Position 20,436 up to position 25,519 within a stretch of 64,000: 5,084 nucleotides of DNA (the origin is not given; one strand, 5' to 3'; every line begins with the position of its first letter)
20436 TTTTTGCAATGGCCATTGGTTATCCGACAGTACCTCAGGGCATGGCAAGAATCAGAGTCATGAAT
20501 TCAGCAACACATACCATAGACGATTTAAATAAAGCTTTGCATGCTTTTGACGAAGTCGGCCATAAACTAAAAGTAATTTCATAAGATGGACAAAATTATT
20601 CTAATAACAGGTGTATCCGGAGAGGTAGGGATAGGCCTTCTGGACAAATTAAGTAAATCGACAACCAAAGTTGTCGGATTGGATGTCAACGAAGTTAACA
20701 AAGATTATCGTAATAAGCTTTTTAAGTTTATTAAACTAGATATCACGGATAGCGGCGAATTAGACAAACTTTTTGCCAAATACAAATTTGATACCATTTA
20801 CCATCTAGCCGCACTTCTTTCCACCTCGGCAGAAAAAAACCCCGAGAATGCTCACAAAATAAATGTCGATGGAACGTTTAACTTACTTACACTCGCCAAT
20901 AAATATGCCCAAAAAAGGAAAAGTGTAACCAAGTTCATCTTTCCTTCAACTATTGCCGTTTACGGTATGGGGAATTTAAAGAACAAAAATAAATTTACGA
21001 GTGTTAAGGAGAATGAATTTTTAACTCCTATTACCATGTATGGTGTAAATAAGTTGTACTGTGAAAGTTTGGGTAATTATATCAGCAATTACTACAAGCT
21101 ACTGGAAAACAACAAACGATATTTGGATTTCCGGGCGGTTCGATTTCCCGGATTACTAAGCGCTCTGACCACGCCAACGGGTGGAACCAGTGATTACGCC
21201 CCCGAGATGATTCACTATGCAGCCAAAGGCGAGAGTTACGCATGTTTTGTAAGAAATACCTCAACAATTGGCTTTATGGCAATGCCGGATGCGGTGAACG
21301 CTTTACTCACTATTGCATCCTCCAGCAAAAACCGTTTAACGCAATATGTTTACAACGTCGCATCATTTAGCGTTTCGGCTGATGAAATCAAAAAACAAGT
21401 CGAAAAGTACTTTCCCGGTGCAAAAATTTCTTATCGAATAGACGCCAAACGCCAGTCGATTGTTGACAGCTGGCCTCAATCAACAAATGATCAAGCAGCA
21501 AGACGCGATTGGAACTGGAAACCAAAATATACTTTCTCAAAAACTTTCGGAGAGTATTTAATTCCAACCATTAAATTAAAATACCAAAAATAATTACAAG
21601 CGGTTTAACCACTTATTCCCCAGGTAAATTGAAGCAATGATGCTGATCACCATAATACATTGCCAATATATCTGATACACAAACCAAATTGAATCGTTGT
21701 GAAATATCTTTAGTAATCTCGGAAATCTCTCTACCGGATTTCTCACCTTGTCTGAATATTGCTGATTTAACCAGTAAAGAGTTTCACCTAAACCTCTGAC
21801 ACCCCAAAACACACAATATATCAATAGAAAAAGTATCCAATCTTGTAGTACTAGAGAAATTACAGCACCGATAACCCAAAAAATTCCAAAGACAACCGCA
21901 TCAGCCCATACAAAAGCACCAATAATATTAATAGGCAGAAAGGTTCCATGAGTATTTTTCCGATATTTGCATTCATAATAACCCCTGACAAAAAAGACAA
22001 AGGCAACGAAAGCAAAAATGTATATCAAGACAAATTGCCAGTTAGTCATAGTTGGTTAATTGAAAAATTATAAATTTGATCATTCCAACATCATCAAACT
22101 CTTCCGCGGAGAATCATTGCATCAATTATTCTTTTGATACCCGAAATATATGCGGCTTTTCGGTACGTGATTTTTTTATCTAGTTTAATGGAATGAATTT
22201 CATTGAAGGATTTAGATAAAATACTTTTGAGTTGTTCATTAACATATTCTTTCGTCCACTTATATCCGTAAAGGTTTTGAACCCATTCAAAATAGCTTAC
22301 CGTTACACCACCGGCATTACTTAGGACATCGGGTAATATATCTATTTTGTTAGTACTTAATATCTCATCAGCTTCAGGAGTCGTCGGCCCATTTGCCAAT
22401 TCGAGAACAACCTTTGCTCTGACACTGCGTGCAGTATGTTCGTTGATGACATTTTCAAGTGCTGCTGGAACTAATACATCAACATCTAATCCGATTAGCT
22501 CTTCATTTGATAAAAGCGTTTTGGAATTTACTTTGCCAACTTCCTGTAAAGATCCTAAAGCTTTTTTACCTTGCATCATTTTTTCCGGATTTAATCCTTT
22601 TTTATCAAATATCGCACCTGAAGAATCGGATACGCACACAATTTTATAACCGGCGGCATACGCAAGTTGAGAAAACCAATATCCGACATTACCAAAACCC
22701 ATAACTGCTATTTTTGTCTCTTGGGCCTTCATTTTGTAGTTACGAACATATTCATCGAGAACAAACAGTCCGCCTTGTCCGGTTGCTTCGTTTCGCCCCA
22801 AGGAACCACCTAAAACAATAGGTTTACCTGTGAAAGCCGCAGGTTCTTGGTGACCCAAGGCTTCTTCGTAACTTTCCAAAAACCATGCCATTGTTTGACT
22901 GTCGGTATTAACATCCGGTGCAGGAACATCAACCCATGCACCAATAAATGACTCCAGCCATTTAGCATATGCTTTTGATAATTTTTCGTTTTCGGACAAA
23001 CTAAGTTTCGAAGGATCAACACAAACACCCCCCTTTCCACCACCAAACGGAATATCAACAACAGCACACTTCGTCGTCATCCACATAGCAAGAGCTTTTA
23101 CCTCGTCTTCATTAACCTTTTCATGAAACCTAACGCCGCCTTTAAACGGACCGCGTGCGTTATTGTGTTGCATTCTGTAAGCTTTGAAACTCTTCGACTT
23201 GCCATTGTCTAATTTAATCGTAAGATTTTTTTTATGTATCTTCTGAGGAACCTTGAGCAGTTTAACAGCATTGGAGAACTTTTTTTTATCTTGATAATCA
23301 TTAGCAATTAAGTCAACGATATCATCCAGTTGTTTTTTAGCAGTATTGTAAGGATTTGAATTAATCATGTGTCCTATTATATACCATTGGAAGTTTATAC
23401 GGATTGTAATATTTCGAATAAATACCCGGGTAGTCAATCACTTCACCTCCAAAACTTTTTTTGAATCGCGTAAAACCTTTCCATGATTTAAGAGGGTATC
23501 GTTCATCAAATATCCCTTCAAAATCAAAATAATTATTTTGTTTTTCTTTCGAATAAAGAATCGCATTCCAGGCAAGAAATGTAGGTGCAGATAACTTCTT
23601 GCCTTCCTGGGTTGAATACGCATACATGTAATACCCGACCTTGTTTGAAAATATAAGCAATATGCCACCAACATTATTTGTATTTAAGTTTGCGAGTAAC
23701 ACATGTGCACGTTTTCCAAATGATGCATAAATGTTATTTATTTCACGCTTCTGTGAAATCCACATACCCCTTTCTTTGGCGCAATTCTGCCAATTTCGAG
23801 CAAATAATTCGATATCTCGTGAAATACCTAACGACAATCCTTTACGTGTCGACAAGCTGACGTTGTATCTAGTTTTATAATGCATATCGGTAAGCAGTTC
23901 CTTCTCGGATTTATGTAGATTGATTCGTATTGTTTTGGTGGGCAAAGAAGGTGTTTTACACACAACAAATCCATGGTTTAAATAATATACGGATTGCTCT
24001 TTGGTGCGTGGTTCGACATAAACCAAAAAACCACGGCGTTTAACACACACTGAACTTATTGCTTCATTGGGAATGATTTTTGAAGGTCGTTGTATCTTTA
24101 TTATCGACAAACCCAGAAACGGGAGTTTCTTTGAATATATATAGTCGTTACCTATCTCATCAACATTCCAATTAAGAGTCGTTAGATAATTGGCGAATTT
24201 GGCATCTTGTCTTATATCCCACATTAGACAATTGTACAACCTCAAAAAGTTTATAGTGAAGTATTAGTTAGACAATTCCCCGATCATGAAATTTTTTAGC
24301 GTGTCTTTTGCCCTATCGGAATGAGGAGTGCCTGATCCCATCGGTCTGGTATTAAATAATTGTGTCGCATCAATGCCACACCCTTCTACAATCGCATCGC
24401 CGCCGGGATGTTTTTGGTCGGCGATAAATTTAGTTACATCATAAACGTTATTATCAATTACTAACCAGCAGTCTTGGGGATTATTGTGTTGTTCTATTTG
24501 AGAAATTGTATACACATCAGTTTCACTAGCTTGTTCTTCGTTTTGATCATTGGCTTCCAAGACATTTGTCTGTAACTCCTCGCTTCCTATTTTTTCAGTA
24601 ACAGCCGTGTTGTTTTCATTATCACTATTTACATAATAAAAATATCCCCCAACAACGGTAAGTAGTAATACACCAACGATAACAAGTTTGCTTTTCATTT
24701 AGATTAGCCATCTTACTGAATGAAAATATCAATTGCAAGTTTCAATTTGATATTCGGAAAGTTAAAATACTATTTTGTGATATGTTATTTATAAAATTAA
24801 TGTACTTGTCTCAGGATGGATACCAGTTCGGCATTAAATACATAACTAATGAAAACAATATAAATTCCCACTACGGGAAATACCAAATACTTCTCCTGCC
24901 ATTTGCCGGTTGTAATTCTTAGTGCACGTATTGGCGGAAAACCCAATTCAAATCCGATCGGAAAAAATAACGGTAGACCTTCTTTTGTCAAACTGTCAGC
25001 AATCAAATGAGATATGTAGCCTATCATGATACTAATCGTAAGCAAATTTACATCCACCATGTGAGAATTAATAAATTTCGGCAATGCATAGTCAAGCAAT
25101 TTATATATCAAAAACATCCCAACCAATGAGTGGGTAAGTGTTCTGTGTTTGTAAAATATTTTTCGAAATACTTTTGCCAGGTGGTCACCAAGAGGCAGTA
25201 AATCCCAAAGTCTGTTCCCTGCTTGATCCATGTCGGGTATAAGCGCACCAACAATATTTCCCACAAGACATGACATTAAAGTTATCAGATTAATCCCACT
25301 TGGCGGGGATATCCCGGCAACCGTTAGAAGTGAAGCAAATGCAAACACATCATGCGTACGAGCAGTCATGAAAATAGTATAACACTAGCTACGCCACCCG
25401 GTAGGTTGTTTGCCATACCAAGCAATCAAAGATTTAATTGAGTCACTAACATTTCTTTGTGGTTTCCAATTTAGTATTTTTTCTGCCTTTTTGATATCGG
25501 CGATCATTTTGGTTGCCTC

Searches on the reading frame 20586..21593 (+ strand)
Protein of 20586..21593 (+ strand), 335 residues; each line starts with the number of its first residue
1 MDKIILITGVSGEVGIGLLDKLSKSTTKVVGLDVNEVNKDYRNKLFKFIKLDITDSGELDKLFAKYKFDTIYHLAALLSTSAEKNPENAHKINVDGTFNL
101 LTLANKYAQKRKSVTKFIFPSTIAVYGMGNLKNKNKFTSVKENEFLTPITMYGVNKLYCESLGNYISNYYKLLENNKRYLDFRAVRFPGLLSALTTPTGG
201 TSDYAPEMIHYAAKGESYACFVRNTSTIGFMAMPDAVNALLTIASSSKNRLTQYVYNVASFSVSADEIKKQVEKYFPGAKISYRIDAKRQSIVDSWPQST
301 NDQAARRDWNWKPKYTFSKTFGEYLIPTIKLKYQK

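Call 61: search_protein_families(library=pfam, proteins=[window:20586-21593:+], max_evalue=0.00001)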
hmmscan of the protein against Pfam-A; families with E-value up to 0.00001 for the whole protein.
window:20586-21593:+ (335 aa): 6 families
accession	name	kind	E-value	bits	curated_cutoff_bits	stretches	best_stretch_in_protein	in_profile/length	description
PF01370.27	Epimerase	-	2.6e-30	106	20.9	1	5-259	1-240/240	NAD dependent epimerase/dehydratase family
PF16363.11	GDP_Man_Dehyd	-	1.7e-26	93.9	27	1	6-320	1-328/332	GDP-mannose 4,6 dehydratase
PF04321.23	RmlD_sub_bind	-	7.3e-15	55.2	27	1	5-161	3-134/287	RmlD substrate binding domain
PF07993.18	NAD_binding_4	-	2.5e-10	40.4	20.1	1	67-142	88-157/258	Male sterility protein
PF02719.21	Polysacc_synt_2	-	4.1e-10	39.8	20.2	1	5-122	1-128/293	Polysaccharide biosynthesis protein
PF01073.25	3Beta_HSD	-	2.3e-08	33.9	22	1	6-159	1-153/280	3-beta hydroxysteroid dehydrogenase/isomerase family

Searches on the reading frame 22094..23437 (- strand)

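Call 61: search_protein_families(library=pfam, proteins=[window:22094-23437:-], max_evalue=0.00001)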
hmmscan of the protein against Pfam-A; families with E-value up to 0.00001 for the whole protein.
window:22094-23437:- (447 aa): 2 families
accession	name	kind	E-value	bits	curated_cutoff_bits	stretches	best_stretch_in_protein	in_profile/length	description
PF00208.27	ELFV_dehydrog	-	3.5e-72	243.4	23.4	1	210-445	1-241/241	Glutamate/Leucine/Phenylalanine/Valine dehydrogenase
PF02812.23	ELFV_dehydrog_N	-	2.1e-50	170.2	25.3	1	64-191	1-128/129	Glu/Leu/Phe/Val dehydrogenase, dimerisation domain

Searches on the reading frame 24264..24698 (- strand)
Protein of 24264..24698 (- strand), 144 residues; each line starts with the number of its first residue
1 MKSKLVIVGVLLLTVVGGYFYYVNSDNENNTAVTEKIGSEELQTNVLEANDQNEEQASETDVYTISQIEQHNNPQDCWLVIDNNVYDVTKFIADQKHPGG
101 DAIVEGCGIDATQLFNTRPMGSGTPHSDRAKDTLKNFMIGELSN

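Call 61: search_protein_families(library=pfam, proteins=[window:24264-24698:-], max_evalue=0.00001)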
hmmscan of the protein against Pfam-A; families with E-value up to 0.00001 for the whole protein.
window:24264-24698:- (144 aa): 1 family
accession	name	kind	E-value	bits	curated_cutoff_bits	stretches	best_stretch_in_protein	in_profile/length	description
PF00173.33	Cyt-b5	-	2.4e-18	66.3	23.7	1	65-142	2-73/74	Cytochrome b5-like Heme/Steroid binding domain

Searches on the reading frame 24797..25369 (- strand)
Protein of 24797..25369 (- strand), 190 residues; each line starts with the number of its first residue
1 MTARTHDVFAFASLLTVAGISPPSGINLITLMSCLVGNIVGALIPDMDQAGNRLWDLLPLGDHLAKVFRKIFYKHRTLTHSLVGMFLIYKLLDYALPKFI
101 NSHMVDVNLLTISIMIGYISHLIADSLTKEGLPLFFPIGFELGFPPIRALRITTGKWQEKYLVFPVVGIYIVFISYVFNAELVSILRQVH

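Call 61: search_protein_families(library=pfam, proteins=[window:24797-25369:-], max_evalue=0.00001)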
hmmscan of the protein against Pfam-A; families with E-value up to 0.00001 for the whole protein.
window:24797-25369:- (190 aa): 1 family
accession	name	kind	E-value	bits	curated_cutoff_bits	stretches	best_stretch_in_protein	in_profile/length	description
PF04307.19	YdjM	-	1.6e-23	83.6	29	1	1-174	1-169/176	YdjM inner membrane protein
